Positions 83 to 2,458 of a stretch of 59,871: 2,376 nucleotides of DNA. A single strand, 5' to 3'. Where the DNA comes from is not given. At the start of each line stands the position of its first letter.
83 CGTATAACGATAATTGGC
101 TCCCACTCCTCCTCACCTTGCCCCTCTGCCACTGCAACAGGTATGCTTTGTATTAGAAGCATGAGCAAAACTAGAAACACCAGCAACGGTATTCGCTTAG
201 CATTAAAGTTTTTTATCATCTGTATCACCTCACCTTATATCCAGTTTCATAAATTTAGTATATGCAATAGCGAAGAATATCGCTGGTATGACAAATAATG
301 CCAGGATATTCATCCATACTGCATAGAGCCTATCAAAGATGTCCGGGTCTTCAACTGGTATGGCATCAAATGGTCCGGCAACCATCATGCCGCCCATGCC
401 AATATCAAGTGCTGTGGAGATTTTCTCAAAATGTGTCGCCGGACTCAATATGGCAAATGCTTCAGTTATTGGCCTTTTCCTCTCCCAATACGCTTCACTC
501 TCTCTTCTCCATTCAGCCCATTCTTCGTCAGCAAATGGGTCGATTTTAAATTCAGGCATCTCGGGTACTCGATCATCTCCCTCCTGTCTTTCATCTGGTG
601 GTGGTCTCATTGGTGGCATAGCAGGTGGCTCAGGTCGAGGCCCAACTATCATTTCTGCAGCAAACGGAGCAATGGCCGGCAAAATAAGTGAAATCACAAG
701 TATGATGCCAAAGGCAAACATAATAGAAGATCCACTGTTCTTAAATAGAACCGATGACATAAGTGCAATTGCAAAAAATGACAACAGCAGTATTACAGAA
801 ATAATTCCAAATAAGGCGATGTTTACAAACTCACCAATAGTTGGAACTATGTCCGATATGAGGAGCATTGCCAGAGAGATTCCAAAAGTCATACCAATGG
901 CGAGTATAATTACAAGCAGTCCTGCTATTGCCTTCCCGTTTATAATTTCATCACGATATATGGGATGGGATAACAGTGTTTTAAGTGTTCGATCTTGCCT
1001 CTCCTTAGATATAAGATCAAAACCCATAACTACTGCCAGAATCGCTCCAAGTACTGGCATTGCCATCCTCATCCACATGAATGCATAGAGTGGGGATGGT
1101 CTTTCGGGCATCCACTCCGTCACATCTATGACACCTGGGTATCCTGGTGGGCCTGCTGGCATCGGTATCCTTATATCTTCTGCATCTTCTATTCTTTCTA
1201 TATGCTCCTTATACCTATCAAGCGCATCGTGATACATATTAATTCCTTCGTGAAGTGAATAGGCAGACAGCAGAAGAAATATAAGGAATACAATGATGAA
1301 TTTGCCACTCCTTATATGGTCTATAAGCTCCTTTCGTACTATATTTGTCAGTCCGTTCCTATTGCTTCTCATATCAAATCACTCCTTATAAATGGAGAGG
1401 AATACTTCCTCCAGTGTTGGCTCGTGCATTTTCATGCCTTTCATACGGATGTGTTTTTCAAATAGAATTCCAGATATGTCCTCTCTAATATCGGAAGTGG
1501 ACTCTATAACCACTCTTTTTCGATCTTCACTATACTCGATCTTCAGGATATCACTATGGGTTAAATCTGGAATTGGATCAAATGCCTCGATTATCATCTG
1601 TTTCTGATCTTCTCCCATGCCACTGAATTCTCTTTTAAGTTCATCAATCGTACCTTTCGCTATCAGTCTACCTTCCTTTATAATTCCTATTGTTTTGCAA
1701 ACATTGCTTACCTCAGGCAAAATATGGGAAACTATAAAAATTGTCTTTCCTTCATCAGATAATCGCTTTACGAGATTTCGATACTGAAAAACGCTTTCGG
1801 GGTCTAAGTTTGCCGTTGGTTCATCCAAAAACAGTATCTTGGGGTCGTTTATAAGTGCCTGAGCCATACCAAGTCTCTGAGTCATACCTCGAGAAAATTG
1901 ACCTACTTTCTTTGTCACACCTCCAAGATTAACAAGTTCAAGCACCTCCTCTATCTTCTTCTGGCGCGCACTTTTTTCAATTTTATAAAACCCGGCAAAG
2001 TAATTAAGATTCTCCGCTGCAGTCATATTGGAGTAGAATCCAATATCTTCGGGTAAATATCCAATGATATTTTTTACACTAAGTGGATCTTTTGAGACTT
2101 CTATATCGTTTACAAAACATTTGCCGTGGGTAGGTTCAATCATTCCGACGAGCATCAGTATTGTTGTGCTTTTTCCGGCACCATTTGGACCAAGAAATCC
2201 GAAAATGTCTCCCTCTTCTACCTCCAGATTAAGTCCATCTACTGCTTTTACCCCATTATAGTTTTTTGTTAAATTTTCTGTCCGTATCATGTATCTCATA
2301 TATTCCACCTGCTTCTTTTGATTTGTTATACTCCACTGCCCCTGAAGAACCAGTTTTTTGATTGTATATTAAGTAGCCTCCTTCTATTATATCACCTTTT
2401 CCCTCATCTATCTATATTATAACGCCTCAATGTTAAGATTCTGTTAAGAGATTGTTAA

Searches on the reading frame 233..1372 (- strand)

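Call 101: search_protein_families(library=pfam, proteins=[window:233-1372:-], max_evalue=0.001)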
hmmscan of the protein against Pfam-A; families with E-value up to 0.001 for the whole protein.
window:233-1372:- (380 aa): 3 families
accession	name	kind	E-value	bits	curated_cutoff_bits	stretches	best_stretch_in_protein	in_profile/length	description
PF12679.13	ABC2_membrane_2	-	3.9e-42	144.9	27.2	1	10-378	2-282/283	ABC-2 family transporter protein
PF12730.13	ABC2_membrane_4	-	4.8e-09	36.9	27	1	96-227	45-175/179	ABC-2 family transporter protein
PF13346.12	ABC2_membrane_5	-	3.2e-05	24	25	1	96-234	25-163/205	ABC-2 family transporter protein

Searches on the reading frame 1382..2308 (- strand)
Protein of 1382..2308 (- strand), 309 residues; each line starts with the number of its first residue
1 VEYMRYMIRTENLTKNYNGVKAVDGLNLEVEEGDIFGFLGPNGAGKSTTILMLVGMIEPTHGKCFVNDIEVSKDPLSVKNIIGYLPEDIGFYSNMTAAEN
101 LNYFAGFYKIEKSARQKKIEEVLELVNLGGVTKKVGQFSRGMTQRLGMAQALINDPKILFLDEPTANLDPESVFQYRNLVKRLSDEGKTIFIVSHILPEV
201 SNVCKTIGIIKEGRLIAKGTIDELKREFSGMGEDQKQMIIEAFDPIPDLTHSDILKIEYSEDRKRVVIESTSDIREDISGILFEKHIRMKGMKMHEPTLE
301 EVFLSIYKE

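Call 101: search_protein_families(library=pfam, proteins=[window:1382-2308:-], max_evalue=0.001)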
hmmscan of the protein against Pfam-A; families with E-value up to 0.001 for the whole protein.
window:1382-2308:- (309 aa): 3 families
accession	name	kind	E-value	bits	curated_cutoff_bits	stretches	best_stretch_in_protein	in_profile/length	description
PF00005.33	ABC_tran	-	1.7e-29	103.6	25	1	24-166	2-137/137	ABC transporter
PF13304.12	AAA_21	-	3.6e-08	34.3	27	1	129-199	229-301/304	AAA domain, putative AbiEii toxin, Type IV TA system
PF13732.12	DrrA1-3_C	-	8.5e-05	23.6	27.4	1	219-305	1-79/81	ATP-binding protein DrrA1-3-like, C-terminal domain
